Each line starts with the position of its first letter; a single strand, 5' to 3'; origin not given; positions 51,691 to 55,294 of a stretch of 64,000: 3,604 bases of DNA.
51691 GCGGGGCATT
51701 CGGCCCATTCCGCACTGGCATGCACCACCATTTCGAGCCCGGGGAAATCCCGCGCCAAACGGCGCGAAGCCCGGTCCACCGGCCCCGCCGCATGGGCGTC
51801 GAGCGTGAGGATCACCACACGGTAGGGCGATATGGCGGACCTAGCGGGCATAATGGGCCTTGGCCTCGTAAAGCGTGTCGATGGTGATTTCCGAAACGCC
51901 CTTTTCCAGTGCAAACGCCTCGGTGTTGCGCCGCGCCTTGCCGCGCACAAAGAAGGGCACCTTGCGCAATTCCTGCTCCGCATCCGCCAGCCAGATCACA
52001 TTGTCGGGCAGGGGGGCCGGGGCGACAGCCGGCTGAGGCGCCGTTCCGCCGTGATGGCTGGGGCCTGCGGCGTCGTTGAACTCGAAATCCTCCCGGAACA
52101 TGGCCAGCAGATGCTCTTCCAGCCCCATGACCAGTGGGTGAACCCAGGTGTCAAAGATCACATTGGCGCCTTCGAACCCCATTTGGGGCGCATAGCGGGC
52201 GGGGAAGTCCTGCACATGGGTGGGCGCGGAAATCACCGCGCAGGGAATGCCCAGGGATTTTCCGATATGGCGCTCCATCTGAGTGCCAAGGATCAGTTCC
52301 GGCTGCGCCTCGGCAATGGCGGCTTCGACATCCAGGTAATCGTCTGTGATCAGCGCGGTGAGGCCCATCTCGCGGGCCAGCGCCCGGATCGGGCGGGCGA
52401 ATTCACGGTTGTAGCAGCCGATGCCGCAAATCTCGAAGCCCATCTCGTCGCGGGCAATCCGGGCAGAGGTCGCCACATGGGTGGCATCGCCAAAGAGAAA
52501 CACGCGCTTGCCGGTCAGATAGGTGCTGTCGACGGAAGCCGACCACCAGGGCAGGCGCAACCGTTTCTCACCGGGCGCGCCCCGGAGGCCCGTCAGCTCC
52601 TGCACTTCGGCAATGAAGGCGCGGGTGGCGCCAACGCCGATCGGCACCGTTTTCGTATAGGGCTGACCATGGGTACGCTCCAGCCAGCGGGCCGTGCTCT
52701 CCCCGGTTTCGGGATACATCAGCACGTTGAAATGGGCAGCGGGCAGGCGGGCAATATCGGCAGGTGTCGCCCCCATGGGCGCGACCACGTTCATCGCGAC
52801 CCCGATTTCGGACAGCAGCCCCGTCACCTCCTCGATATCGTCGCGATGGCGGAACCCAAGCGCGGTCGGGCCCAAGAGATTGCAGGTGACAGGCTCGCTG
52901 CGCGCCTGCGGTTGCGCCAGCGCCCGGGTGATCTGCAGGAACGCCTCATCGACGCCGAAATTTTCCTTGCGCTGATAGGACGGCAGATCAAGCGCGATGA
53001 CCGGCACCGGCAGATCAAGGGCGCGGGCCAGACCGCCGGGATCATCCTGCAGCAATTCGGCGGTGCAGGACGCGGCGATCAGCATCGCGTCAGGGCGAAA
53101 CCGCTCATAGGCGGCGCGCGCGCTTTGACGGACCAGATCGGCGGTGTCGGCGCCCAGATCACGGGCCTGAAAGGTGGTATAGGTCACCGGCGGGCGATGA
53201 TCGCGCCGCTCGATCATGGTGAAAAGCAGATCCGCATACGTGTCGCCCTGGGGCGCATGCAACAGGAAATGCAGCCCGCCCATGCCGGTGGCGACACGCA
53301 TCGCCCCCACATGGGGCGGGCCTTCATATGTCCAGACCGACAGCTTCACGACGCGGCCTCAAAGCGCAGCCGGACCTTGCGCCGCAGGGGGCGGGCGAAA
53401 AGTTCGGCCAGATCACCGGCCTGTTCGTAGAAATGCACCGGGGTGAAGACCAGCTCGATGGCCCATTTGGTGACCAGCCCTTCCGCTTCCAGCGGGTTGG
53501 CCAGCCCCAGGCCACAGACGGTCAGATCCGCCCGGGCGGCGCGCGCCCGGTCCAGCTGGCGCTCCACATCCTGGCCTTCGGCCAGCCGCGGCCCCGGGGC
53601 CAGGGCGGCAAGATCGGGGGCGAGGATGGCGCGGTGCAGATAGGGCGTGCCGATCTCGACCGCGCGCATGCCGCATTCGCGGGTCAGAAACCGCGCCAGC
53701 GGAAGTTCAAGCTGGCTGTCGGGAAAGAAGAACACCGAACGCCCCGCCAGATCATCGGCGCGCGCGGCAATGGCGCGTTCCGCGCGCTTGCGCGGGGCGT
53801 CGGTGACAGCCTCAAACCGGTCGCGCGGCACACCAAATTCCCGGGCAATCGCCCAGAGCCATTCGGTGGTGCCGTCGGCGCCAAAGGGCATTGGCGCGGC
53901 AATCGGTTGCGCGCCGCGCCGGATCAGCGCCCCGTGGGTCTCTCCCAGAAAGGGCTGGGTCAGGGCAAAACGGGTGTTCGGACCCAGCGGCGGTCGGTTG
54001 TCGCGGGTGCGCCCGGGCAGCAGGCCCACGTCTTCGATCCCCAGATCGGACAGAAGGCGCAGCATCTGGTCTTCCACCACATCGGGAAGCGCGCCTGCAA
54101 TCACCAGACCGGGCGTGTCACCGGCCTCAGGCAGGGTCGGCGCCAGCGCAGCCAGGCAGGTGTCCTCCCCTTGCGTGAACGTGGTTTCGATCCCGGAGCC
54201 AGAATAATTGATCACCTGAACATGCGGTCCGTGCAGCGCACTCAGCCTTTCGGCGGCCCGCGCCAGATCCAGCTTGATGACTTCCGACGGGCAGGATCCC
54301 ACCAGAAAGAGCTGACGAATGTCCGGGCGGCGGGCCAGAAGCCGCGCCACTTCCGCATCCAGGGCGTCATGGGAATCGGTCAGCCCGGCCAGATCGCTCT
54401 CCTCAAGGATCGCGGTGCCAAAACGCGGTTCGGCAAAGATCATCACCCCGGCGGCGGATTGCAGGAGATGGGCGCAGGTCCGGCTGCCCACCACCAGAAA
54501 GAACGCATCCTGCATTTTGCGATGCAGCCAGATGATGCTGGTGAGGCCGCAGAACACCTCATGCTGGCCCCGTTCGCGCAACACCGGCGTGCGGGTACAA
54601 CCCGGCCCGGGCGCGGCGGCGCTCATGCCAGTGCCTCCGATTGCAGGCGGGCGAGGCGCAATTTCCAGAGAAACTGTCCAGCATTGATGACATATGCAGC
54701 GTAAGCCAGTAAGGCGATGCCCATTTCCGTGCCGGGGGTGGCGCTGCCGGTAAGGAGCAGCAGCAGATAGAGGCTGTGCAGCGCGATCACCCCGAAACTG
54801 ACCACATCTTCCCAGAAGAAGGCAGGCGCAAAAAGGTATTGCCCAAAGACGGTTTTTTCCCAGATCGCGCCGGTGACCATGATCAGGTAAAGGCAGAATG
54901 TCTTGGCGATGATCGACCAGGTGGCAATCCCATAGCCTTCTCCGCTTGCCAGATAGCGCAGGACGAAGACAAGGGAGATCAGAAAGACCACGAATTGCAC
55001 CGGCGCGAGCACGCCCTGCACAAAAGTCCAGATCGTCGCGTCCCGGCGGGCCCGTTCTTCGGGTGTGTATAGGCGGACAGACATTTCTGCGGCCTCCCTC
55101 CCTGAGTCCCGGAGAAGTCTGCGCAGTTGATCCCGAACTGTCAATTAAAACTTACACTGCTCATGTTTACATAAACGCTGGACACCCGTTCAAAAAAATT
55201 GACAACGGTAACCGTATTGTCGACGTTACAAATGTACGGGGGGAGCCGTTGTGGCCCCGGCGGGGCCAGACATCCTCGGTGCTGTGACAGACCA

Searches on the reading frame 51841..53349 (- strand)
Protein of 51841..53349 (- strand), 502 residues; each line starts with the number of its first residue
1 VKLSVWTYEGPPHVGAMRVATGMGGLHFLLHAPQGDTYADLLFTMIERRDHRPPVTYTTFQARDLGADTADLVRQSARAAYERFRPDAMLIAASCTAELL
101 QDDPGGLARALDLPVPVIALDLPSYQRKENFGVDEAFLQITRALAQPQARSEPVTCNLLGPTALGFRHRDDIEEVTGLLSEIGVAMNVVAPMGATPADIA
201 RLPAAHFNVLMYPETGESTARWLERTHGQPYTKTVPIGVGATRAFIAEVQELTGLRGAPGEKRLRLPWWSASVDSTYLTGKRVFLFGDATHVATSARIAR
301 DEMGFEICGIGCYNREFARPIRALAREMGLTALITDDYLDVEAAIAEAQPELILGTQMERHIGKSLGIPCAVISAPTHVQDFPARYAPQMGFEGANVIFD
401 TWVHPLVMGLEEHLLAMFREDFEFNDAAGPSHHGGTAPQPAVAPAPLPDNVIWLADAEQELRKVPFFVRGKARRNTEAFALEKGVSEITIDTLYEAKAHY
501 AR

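Call 59: search_protein_families(library=ncbifam, proteins=[window:51841-53349:-], max_evalue=1e-10)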
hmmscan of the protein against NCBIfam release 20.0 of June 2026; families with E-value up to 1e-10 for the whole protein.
window:51841-53349:- (502 aa): 5 families
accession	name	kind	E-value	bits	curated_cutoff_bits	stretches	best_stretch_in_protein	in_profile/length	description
NF002790.0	PRK02910.1-4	equivalog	1.4e-220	733.4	912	1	1-501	1-529/530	ferredoxin:protochlorophyllide reductase (ATP-dependent) subunit B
TIGR01278.1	DPOR_BchB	equivalog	1.1e-175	585.4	490.35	1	1-500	1-511/512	ferredoxin:protochlorophyllide reductase (ATP-dependent) subunit B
NF002789.0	PRK02910.1-3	equivalog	1.3e-127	426.9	509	1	1-499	1-532/535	ferredoxin:protochlorophyllide reductase (ATP-dependent) subunit B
TIGR02014.1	BchZ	equivalog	3.4e-15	55.9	529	1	52-259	53-253/468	chlorophyllide a reductase subunit Z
TIGR01862.1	N2-ase-Ialpha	subfamily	2.6e-13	49.4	486.05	1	58-395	91-426/444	nitrogenase component I subunit alpha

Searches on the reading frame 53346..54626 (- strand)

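Call 59: search_protein_families(library=ncbifam, proteins=[window:53346-54626:-], max_evalue=1e-10)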
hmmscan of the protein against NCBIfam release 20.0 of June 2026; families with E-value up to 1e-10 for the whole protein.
window:53346-54626:- (426 aa): 3 families
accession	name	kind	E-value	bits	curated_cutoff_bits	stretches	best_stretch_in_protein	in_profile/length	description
NF002768.0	PRK02842.1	equivalog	1.1e-178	594.4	324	1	11-422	6-413/423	ferredoxin:protochlorophyllide reductase (ATP-dependent) subunit N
TIGR01279.1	DPOR_bchN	equivalog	1.3e-144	482.1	419.95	1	17-421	1-399/407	ferredoxin:protochlorophyllide reductase (ATP-dependent) subunit N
TIGR02015.1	BchY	equivalog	8.4e-11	41.3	425.15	1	170-323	164-312/422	chlorophyllide a reductase subunit Y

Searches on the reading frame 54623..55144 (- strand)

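Call 59: search_protein_families(library=ncbifam, proteins=[window:54623-55144:-], max_evalue=1e-10)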
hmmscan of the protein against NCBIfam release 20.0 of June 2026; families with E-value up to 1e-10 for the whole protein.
window:54623-55144:- (173 aa): 1 family
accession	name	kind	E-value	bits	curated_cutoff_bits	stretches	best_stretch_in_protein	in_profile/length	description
TIGR02020.1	BchF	equivalog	7.9e-55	184.9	101.35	1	25-166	1-144/145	2-vinyl bacteriochlorophyllide hydratase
